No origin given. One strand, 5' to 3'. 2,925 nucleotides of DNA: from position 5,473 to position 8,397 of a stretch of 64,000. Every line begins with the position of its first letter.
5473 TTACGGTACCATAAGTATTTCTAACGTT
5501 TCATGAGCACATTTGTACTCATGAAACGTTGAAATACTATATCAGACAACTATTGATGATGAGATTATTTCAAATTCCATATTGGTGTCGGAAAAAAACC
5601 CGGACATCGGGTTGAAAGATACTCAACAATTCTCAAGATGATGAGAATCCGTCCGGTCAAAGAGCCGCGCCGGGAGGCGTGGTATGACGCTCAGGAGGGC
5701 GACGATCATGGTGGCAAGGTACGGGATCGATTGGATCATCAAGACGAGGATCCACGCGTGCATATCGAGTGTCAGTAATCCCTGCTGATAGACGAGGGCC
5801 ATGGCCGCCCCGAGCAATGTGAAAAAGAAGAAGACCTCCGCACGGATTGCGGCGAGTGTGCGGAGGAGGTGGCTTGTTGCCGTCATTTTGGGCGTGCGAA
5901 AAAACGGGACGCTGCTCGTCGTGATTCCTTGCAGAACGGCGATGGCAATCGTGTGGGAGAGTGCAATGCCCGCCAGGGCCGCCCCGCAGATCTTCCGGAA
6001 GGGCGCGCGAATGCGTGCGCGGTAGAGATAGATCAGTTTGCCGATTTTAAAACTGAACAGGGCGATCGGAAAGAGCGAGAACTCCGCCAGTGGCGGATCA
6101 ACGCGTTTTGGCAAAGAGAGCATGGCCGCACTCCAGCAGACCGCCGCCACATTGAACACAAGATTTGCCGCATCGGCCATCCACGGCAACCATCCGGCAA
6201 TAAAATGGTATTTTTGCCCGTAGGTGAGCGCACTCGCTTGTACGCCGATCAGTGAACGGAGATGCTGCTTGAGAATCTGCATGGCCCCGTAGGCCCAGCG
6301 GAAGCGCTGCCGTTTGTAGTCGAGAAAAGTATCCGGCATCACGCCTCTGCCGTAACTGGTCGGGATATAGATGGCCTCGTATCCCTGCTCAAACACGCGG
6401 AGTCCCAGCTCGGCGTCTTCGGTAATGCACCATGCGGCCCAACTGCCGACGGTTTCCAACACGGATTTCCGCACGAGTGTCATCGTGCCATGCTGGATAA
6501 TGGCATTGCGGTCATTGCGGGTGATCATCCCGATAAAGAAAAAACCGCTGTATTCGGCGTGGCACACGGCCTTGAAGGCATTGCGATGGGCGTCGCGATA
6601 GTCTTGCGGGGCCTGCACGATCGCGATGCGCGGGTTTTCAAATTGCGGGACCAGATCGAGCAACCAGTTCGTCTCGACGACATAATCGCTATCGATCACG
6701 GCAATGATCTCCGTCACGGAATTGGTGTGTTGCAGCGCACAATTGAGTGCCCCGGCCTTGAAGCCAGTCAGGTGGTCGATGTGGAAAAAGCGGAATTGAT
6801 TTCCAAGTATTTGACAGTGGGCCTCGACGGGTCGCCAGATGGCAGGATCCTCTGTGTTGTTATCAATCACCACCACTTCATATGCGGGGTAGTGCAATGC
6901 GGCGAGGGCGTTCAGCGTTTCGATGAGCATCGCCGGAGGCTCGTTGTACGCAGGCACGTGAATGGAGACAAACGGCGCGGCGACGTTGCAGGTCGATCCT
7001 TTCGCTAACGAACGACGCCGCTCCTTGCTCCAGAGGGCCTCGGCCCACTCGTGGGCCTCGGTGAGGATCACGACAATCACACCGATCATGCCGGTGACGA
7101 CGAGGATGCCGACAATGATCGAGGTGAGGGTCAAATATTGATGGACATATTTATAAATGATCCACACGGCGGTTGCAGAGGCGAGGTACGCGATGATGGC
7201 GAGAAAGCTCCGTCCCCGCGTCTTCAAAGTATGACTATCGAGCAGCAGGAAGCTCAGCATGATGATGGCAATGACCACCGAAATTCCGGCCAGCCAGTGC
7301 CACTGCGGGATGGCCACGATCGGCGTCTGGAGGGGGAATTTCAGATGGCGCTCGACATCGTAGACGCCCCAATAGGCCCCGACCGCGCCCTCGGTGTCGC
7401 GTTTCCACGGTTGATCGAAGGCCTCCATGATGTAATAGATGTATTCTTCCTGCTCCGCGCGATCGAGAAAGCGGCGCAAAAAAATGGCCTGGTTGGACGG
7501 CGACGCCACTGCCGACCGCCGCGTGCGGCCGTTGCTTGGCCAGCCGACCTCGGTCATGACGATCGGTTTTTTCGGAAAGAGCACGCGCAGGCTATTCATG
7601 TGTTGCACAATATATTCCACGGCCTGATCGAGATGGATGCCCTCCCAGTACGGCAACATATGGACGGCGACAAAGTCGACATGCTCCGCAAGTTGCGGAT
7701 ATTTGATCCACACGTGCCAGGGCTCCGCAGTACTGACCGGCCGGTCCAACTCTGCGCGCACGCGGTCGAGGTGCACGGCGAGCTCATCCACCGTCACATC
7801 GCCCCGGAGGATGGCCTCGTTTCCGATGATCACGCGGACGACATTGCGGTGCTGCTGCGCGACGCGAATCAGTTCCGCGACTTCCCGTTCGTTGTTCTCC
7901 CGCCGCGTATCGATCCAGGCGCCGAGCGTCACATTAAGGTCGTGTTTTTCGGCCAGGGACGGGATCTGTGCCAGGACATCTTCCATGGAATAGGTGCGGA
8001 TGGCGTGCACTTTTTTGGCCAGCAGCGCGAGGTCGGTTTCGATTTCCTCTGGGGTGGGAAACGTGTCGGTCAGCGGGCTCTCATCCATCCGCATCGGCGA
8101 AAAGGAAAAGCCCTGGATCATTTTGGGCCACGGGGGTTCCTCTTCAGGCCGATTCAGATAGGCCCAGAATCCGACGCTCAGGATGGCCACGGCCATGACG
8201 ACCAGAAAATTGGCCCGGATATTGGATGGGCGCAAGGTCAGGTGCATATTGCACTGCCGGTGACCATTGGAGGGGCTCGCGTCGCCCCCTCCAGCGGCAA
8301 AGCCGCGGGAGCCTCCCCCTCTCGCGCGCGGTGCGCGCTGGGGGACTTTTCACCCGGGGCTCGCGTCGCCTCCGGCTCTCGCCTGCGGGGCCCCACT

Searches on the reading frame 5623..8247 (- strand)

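Call 92: search_protein_families(library=pfam, proteins=[window:5623-8247:-], max_evalue=0.00001)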
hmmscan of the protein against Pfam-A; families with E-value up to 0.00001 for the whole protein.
window:5623-8247:- (874 aa): 4 families
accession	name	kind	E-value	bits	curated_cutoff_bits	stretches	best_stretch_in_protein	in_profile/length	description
PF13641.12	Glyco_tranf_2_3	-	6.9e-28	98.6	27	1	427-654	3-230/230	Glycosyltransferase like family 2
PF13632.12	Glyco_trans_2_3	-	1.6e-25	90.5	27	1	514-701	1-191/198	Glycosyl transferase family group 2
PF00535.33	Glycos_transf_2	-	3.8e-24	85.9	23.3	1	428-600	1-167/168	Glycosyl transferase family 2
PF13506.12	Glyco_transf_21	-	8.8e-09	35.5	21.7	1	500-652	19-173/174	Glycosyl transferase family 21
